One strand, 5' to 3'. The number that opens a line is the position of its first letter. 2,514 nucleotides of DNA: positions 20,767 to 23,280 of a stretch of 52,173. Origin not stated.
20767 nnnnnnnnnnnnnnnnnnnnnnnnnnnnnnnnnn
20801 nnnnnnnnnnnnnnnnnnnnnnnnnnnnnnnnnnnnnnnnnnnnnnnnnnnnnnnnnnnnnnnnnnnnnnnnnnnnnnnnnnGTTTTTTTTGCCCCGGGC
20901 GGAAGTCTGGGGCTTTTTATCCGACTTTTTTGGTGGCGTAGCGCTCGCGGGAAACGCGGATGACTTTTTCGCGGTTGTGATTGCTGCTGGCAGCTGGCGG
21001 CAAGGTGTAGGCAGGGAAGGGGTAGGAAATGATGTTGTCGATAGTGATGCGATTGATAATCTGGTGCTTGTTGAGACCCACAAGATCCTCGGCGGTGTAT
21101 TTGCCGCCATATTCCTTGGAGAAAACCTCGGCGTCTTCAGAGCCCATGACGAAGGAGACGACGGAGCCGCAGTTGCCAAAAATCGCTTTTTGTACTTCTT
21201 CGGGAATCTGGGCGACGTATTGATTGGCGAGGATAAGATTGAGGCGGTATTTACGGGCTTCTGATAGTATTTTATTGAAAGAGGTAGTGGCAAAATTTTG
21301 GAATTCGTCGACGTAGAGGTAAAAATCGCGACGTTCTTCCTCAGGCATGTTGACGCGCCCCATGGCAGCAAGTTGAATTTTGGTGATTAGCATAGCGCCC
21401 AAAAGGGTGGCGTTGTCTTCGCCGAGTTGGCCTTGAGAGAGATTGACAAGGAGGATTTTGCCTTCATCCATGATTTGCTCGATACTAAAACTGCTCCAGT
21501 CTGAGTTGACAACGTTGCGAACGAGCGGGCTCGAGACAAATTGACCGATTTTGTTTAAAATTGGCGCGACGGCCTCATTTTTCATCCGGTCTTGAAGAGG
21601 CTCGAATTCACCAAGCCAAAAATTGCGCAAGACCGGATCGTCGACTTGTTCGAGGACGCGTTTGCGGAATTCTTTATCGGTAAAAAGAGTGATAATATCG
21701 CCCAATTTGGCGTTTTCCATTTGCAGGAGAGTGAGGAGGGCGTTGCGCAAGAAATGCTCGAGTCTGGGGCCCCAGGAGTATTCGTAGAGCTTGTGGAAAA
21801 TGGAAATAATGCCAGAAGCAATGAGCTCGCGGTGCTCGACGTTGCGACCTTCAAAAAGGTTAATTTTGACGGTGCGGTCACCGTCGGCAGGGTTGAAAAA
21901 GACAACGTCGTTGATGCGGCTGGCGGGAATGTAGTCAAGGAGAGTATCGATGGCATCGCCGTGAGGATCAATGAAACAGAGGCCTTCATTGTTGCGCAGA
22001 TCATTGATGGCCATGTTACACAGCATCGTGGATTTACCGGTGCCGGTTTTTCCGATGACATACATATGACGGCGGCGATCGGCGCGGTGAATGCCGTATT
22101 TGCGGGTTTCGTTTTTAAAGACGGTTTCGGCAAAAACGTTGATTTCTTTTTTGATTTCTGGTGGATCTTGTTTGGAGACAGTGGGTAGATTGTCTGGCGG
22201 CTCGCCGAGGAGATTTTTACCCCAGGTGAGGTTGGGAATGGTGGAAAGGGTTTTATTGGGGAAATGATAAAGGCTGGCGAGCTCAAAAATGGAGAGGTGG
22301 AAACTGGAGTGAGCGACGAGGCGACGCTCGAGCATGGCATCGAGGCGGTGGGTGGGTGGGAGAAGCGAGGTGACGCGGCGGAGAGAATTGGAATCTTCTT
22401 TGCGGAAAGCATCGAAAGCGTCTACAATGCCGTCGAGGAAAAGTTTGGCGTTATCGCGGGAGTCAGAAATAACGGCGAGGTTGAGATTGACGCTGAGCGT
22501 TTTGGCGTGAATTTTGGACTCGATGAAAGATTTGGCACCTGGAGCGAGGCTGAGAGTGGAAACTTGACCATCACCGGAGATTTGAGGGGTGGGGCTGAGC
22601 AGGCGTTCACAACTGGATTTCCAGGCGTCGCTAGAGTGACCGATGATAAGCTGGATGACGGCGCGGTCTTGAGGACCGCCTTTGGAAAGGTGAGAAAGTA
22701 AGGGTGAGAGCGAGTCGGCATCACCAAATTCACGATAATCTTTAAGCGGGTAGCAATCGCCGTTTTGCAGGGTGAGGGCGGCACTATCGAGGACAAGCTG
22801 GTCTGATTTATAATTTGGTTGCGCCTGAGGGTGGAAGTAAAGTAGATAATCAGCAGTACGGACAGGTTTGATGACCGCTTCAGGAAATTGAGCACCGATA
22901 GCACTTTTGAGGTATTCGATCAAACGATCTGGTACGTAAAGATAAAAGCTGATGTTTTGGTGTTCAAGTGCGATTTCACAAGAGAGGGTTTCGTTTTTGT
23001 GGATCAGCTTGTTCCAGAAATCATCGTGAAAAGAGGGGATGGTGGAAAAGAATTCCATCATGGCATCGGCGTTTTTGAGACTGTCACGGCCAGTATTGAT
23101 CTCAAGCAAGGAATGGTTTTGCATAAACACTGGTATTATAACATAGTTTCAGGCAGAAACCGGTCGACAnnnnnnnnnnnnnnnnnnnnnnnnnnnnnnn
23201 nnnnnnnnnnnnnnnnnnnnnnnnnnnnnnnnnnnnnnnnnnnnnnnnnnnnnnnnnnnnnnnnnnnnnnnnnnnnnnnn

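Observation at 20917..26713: Giant tail-fibre-like type-II membrane protein paired with a TM-less VirD4/TraG-like ATPase, 8.7 kb from the VirB4 operon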

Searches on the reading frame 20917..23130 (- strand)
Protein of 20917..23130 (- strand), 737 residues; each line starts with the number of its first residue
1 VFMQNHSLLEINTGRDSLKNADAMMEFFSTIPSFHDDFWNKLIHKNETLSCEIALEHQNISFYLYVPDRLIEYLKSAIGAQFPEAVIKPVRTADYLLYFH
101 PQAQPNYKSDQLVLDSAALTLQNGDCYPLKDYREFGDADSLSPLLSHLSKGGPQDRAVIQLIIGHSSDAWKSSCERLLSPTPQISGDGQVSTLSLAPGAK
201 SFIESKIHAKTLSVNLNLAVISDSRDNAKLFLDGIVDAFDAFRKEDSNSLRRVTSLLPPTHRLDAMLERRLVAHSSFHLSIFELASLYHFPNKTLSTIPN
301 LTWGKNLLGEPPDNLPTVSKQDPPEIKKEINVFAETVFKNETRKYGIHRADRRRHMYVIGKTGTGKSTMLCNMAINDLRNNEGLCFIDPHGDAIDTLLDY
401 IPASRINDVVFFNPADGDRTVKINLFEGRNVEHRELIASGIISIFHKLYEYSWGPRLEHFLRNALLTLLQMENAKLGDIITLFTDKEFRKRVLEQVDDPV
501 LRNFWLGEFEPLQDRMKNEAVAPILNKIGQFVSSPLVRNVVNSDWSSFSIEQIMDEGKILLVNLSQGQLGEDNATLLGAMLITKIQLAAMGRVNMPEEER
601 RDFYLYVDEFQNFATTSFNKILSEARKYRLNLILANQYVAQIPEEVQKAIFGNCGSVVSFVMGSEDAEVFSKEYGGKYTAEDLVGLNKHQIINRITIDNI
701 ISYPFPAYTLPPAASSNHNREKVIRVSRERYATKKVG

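Call 4: search_protein_families(library=pfam, proteins=[window:20917-23130:-], max_evalue=0.1)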
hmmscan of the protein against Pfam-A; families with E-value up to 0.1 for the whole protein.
window:20917-23130:- (737 aa): 10 families
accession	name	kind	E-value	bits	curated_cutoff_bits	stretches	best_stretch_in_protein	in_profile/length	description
PF10412.15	TrwB_AAD_bind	-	1.6e-09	37.6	20.5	1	352-675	14-324/387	Type IV secretion-system coupling protein DNA-binding domain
PF12696.13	TraG-D_C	-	1.1e-07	32.3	22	1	604-679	3-83/126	TraM recognition site of TraD and TraG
PF01935.23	DUF87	-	3.2e-05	24.6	23.2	1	353-566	23-203/220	Helicase HerA, central domain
PF13401.12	AAA_22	-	0.00014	22.7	27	1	352-429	4-45/130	AAA domain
PF25199.1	nSTAND_NTPase5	-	0.0043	17.3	34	1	349-404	37-93/145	Novel STAND NTPase 5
PF13245.12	AAA_19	-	0.047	14.3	25.1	0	350-626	8-115/134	AAA domain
PF13191.12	AAA_16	-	0.052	14.5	32.6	0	349-394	20-63/167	AAA ATPase domain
PF24389.1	ORC-CDC6-like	-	0.052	12.7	27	0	349-407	28-84/571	ORC-CDC6-like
PF13555.12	AAA_29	-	0.062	13.5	27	0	350-370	19-39/61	P-loop containing region of AAA domain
PF01580.24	FtsK_SpoIIIE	-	0.067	13.1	24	0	351-373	36-59/221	FtsK/SpoIIIE family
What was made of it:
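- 20917..23124 (-): ATPase gene: 735 aa, made of a DUF8128 N-domain and a VirD4/TrwB-type P-loop motor, with no TM helix. Pfam (call 4).
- On Type IV coupling protein (VirD4/TrwB/TraG/TraD): TraG-D_C scores 32.3 bits (cutoff 22) (call 4).
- On HerA/DUF87 helicases: DUF87 scores 24.6 bits against a cutoff of 23.2, a borderline result weaker than the T4CP profiles (call 4).
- Closest known: VirD4/TrwB/TraG-type type IV coupling proteins. Same: P-loop motor with Pfam TrwB_AAD_bind and TraG-D_C hits above threshold (call 4).
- The ATPase is of the VirD4 type (call 4).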

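Call 8: find_homologous_proteins(query=window:20917-23130:-, max_evalue=0.00001)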
Query window:20917-23130:- (737 aa): 3055 proteins with E <= 0.00001 among 8000 candidates; the best 120 are listed.
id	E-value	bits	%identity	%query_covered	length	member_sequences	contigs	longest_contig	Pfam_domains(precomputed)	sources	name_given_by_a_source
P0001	0.0e+0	1675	100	100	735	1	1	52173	PF26449.1,PF10412.16,PF12696.14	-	-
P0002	0.0e+0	1428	87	100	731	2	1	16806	PF26449.1,PF10412.16,PF01935.24,PF12696.14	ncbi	-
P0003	0.0e+0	1396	83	100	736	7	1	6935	PF26449.1,PF10412.16,PF01935.24,PF12696.14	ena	-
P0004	0.0e+0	1320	79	99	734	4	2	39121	PF26449.1,PF10412.16,PF01935.24,PF12696.14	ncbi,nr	ncbi:type IV secretion system DNA-binding domain-containing protein [bacterium]|nr:type IV secretion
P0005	0.0e+0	1287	78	99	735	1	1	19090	PF26449.1,PF10412.16,PF01935.24,PF12696.14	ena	-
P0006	0.0e+0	1282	78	99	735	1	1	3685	PF26449.1,PF10412.16,PF01935.24,PF12696.14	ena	-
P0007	0.0e+0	1204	74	97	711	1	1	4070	PF26449.1,PF10412.16,PF01935.24,PF02534.21,PF12696.14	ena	-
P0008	0.0e+0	1202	72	99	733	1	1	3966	PF26449.1,PF10412.16,PF01935.24,PF02534.21,PF12696.14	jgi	jgi:hypothetical protein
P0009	0.0e+0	1175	72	99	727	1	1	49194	PF26449.1,PF10412.16,PF01935.24,PF12696.14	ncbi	-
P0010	0.0e+0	1165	72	99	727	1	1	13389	PF26449.1,PF10412.16,PF01935.24,PF12696.14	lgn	-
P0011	0.0e+0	1164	71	100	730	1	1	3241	PF26449.1,PF10412.16,PF01935.24,PF12696.14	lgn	-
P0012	0.0e+0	1156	70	99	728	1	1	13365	PF26449.1,PF10412.16,PF01935.24,PF12696.14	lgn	-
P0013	0.0e+0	1155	69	99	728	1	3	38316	PF26449.1,PF10412.16,PF01935.24,PF12696.14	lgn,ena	-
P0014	0.0e+0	1155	70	99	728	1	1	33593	PF26449.1,PF10412.16,PF01935.24,PF12696.14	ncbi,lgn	-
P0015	0.0e+0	1154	70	99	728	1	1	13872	PF26449.1,PF10412.16,PF01935.24,PF12696.14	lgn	-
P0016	0.0e+0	1153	70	99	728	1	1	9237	PF26449.1,PF10412.16,PF01935.24,PF12696.14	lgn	-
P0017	0.0e+0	1143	69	99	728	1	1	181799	PF26449.1,PF10412.16,PF01935.24,PF12696.14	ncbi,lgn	-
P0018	0.0e+0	1130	69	99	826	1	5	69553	PF10412.16,PF01935.24,PF12696.14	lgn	-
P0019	0.0e+0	1127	69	99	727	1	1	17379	PF26449.1,PF10412.16,PF01935.24,PF12696.14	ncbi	-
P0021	0.0e+0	1121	69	99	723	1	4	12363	PF26449.1,PF10412.16,PF01935.24,PF12696.14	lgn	-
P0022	0.0e+0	1120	69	99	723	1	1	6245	PF26449.1,PF10412.16,PF01935.24,PF12696.14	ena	-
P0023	0.0e+0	1120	69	99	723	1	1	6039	PF26449.1,PF10412.16,PF01935.24,PF12696.14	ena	-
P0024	0.0e+0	1119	69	99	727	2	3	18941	PF26449.1,PF10412.16,PF01935.24,PF12696.14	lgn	-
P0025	0.0e+0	1115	68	99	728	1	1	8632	PF26449.1,PF10412.16,PF01935.24,PF12696.14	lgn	-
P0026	0.0e+0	1108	68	99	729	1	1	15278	PF26449.1,PF10412.16,PF01935.24,PF12696.14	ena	-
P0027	0.0e+0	1107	67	99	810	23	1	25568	PF26449.1,PF10412.16,PF01935.24,PF12696.14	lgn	-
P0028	0.0e+0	1105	68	99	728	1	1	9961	PF26449.1,PF10412.16,PF01935.24,PF12696.14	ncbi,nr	ncbi:MAG: type IV secretion system DNA-binding domain-containing protein [bacterium]|nr:type IV secr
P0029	0.0e+0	1100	67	99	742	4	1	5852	PF26449.1,PF10412.16,PF01935.24,PF12696.14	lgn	-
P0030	0.0e+0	1014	64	99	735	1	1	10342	PF26449.1,PF10412.16,PF12696.14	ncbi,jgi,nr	ncbi:MAG: type IV secretion system DNA-binding domain-containing protein [Pseudomonadales bacterium]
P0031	0.0e+0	1012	63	99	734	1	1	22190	PF26449.1,PF10412.16,PF01935.24,PF12696.14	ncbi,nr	ncbi:type IV secretion system DNA-binding domain-containing protein [Microgenomates group bacterium]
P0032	1.4e-294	997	62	99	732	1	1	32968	PF26449.1,PF10412.16,PF01935.24,PF12696.14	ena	-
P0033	9.0e-287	971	62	99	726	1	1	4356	PF26449.1,PF10412.16,PF01935.24,PF13401.13,PF02534.21,PF12696.14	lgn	-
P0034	6.4e-284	962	62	99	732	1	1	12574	PF26449.1,PF10412.16,PF01935.24,PF13401.13,PF12696.14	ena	-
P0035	1.6e-279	947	58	100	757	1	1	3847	PF26449.1,PF10412.16,PF01935.24,PF12696.14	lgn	-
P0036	1.5e-276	937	58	99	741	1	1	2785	PF26449.1,PF10412.16,PF01935.24,PF13401.13,PF02534.21,PF12696.14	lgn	-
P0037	3.0e-276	936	58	99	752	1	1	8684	PF26449.1,PF10412.16,PF01935.24,PF13401.13,PF02534.21,PF12696.14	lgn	-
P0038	3.2e-276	936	58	99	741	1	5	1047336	PF26449.1,PF10412.16,PF01935.24,PF12696.14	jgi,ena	jgi:hypothetical protein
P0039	3.4e-276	936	58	99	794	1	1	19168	PF26449.1,PF10412.16,PF01935.24,PF13401.13,PF12696.14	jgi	-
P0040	2.6e-275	933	57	99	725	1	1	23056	PF26449.1,PF10412.16,PF01935.24,PF12696.14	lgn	-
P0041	2.7e-275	933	59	99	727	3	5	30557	PF26449.1,PF10412.16,PF01935.24,PF13401.13,PF02534.21,PF12696.14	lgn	-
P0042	1.1e-274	931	58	99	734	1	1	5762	PF26449.1,PF10412.16,PF01935.24,PF13401.13,PF02534.21,PF12696.14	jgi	jgi:hypothetical protein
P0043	4.1e-274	929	57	99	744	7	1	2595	PF26449.1,PF10412.16,PF01935.24,PF12696.14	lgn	-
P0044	7.7e-274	928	59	99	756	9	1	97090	PF26449.1,PF10412.16,PF01935.24,PF13401.13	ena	-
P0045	1.3e-273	928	58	99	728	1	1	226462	PF26449.1,PF10412.16,PF01935.24,PF13401.13,PF12696.14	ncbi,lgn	-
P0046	2.2e-273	927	57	99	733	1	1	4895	PF26449.1,PF10412.16,PF01935.24,PF13401.13,PF12696.14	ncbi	-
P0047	3.0e-273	926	57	99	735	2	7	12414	PF26449.1,PF10412.16,PF01935.24,PF12696.14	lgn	-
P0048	3.1e-273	926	58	99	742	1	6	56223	PF26449.1,PF10412.16,PF01935.24,PF02534.21,PF12696.14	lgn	-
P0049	4.1e-273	926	57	99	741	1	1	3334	PF26449.1,PF10412.16,PF01935.24,PF02534.21,PF12696.14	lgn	-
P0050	5.6e-273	926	58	99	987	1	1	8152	PF26449.1,PF10412.16,PF01935.24,PF13401.13,PF12696.14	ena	-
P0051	9.0e-273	925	57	99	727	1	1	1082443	PF26449.1,PF10412.16,PF01935.24,PF12696.14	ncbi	-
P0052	1.2e-272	924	58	99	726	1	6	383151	PF26449.1,PF10412.16,PF01935.24,PF02534.21,PF12696.14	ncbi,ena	-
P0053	1.4e-272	924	57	99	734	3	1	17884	PF26449.1,PF10412.16,PF01935.24,PF02534.21,PF12696.14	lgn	-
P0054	1.7e-272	924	57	99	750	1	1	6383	PF26449.1,PF10412.16,PF01935.24,PF02534.21,PF12696.14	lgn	-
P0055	1.8e-272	924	56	100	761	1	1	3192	PF26449.1,PF10412.16,PF01935.24,PF13401.13,PF02534.21,PF12696.14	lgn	-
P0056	2.5e-272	923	57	99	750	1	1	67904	PF26449.1,PF10412.16,PF01935.24,PF02534.21,PF12696.14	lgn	-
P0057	4.3e-272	923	58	99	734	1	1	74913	PF26449.1,PF10412.16,PF01935.24,PF13401.13,PF12696.14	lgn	-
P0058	4.5e-272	923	57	99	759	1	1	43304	PF26449.1,PF10412.16,PF01935.24,PF02534.21,PF12696.14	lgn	-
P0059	4.5e-272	923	57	99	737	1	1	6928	PF26449.1,PF10412.16,PF01935.24,PF13401.13,PF02534.21,PF12696.14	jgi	jgi:hypothetical protein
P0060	6.2e-272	922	57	99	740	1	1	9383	PF26449.1,PF10412.16,PF01935.24,PF13401.13,PF12696.14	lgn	-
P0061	6.7e-272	922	57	99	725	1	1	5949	PF26449.1,PF10412.16,PF01935.24,PF12696.14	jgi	jgi:hypothetical protein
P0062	1.0e-271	921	58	99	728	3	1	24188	PF26449.1,PF10412.16,PF01935.24,PF12696.14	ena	-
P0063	1.5e-271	921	56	99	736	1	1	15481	PF26449.1,PF10412.16,PF01935.24,PF02534.21,PF12696.14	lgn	-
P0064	1.7e-271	921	56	99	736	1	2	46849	PF26449.1,PF10412.16,PF01935.24,PF12696.14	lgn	-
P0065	1.8e-271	921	58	99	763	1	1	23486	PF26449.1,PF10412.16,PF01935.24,PF12696.14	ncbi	-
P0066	2.3e-271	920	58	99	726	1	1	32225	PF26449.1,PF10412.16,PF01935.24,PF02534.21,PF12696.14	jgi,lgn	-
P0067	2.5e-271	920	58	99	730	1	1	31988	PF26449.1,PF10412.16,PF01935.24,PF12696.14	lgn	-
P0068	4.9e-271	919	57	99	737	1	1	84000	PF26449.1,PF10412.16,PF01935.24,PF13401.13,PF12696.14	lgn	-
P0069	7.7e-271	919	57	100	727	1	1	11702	PF26449.1,PF10412.16,PF01935.24,PF02534.21,PF12696.14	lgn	-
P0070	9.2e-271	918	58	99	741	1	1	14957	PF26449.1,PF10412.16,PF01935.24,PF12696.14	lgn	-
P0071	1.8e-270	917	57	99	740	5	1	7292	PF26449.1,PF10412.16,PF01935.24,PF13401.13,PF12696.14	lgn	-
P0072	2.9e-270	917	58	100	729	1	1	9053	PF26449.1,PF10412.16,PF01935.24,PF02534.21,PF12696.14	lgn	-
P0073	5.1e-270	916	58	99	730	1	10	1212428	PF26449.1,PF10412.16,PF01935.24,PF13401.13,PF12696.14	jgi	jgi:hypothetical protein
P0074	6.6e-270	915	58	99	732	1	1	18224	PF26449.1,PF10412.16,PF01935.24,PF13401.13,PF02534.21,PF12696.14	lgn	-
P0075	1.7e-269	914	56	99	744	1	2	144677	PF26449.1,PF10412.16,PF01935.24,PF12696.14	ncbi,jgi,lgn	ncbi:MAG: type IV secretion system DNA-binding domain-containing protein [Candidatus Woesebacteria b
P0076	1.9e-269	914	57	99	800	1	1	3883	PF26449.1,PF10412.16,PF01935.24,PF13401.13,PF12696.14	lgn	-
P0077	1.9e-269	914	57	99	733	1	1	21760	PF26449.1,PF10412.16,PF01935.24,PF12696.14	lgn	-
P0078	2.8e-269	913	57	99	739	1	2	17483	PF26449.1,PF10412.16,PF01935.24,PF13401.13,PF12696.14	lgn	-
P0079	3.0e-269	913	57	99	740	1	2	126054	PF26449.1,PF10412.16,PF01935.24,PF13401.13,PF12696.14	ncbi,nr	ncbi:type IV secretion system DNA-binding domain-containing protein [Patescibacteria group bacterium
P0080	3.0e-269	913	56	99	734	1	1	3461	PF26449.1,PF10412.16,PF01935.24,PF13401.13,PF12696.14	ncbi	-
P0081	3.1e-269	913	57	99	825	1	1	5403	PF26449.1,PF10412.16,PF01935.24,PF13401.13,PF12696.14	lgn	-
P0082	3.9e-269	913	57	99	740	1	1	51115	PF26449.1,PF10412.16,PF01935.24,PF02534.21,PF12696.14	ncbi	-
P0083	4.4e-269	913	56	99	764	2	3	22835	PF26449.1,PF10412.16,PF01935.24,PF02534.21,PF12696.14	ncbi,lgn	-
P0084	5.1e-269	912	56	99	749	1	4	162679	PF26449.1,PF10412.16,PF01935.24,PF13401.13,PF12696.14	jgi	jgi:hypothetical protein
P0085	5.5e-269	912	55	99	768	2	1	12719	PF26449.1,PF10412.16,PF01935.24,PF02534.21,PF12696.14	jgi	-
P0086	5.8e-269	912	56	99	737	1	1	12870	PF26449.1,PF10412.16,PF01935.24,PF12696.14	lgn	-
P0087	6.3e-269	912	57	99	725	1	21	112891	PF26449.1,PF10412.16,PF01935.24,PF02534.21,PF12696.14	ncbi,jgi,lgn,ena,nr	ncbi:MAG: hypothetical protein UY47_C0003G0047 [Parcubacteria group bacterium GW2011_GWB1_49_7]|nr:M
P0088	6.4e-269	912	57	99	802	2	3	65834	PF26449.1,PF10412.16,PF01935.24,PF13401.13,PF12696.14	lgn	-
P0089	6.7e-269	912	56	99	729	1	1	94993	PF26449.1,PF10412.16,PF01935.24,PF02534.21,PF12696.14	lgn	-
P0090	7.7e-269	912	57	100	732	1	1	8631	PF26449.1,PF10412.16,PF01935.24,PF13401.13,PF12696.14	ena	-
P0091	1.2e-268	911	57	99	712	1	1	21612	PF26449.1,PF10412.16,PF01935.24,PF13401.13,PF12696.14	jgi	-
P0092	1.2e-268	911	57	100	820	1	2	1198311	PF26449.1,PF10412.16,PF01935.24,PF13401.13,PF12696.14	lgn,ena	-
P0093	1.5e-268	911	56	99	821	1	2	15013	PF26449.1,PF10412.16,PF01935.24,PF13401.13,PF12696.14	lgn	-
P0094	2.2e-268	910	57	100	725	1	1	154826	PF26449.1,PF10412.16,PF01935.24,PF02534.21,PF12696.14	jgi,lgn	jgi:hypothetical protein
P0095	2.4e-268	910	57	99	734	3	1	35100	PF26449.1,PF10412.16,PF01935.24,PF12696.14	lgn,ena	-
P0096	2.5e-268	910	58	100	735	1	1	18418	PF26449.1,PF10412.16,PF01935.24,PF12696.14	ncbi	-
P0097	2.9e-268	910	56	100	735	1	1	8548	PF26449.1,PF10412.16,PF01935.24,PF12696.14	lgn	-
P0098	3.3e-268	910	56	99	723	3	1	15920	PF26449.1,PF10412.16,PF01935.24,PF13401.13,PF12696.14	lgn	-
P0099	3.5e-268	910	56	100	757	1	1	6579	PF26449.1,PF10412.16,PF01935.24,PF12696.14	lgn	-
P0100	3.6e-268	910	57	99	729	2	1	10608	PF26449.1,PF10412.16,PF01935.24,PF12696.14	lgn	-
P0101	4.5e-268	909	58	99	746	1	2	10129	PF26449.1,PF10412.16,PF01935.24,PF13401.13,PF12696.14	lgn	-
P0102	4.6e-268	909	57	99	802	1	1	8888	PF26449.1,PF10412.16,PF01935.24,PF13401.13,PF12696.14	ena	-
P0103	4.7e-268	909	57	99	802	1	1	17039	PF26449.1,PF10412.16,PF01935.24,PF13401.13,PF12696.14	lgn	-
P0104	5.6e-268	909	57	99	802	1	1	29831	PF26449.1,PF10412.16,PF01935.24,PF13401.13,PF12696.14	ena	-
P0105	5.6e-268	909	57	99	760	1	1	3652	PF26449.1,PF10412.16,PF01935.24,PF12696.14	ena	-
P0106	6.0e-268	909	56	99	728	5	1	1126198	PF26449.1,PF10412.16,PF01935.24,PF12696.14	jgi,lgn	-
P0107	6.7e-268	909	55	99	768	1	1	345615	PF26449.1,PF10412.16,PF01935.24,PF02534.21,PF12696.14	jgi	jgi:hypothetical protein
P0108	7.9e-268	909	57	99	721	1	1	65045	PF26449.1,PF10412.16,PF01935.24,PF12696.14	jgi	jgi:hypothetical protein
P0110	1.1e-267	908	57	99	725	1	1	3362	PF26449.1,PF10412.16,PF01935.24,PF02534.21,PF12696.14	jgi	-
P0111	1.2e-267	908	57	99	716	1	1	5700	PF26449.1,PF10412.16,PF01935.24,PF13401.13,PF02534.21,PF12696.14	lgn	-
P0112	1.4e-267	908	56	99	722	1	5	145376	PF26449.1,PF10412.16,PF01935.24,PF12696.14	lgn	-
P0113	2.1e-267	907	57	99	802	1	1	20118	PF26449.1,PF10412.16,PF01935.24,PF13401.13,PF12696.14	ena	-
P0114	2.2e-267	907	58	99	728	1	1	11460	PF26449.1,PF10412.16,PF01935.24,PF12696.14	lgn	-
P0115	2.3e-267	907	56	99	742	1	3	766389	PF26449.1,PF10412.16,PF01935.24,PF12696.14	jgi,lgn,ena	-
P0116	2.5e-267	907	57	99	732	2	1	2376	PF26449.1,PF10412.16,PF01935.24,PF12696.14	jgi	jgi:hypothetical protein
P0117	2.6e-267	907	57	99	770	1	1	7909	PF26449.1,PF10412.16,PF01935.24,PF12696.14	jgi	jgi:hypothetical protein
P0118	2.6e-267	907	56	99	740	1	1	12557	PF26449.1,PF10412.16,PF01935.24,PF12696.14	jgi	jgi:type IV secretion system coupling TraD/TrwB family protein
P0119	2.9e-267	907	57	99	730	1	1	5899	PF26449.1,PF10412.16,PF01935.24,PF12696.14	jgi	jgi:hypothetical protein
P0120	3.1e-267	907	57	99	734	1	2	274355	PF26449.1,PF10412.16,PF01935.24,PF12696.14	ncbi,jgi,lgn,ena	-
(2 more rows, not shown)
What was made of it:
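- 20917..23124 (-): More than 3055 homologues (call 8).
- Checked: The database cluster begins at the ATG at 23124, giving 735 aa (call 8).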
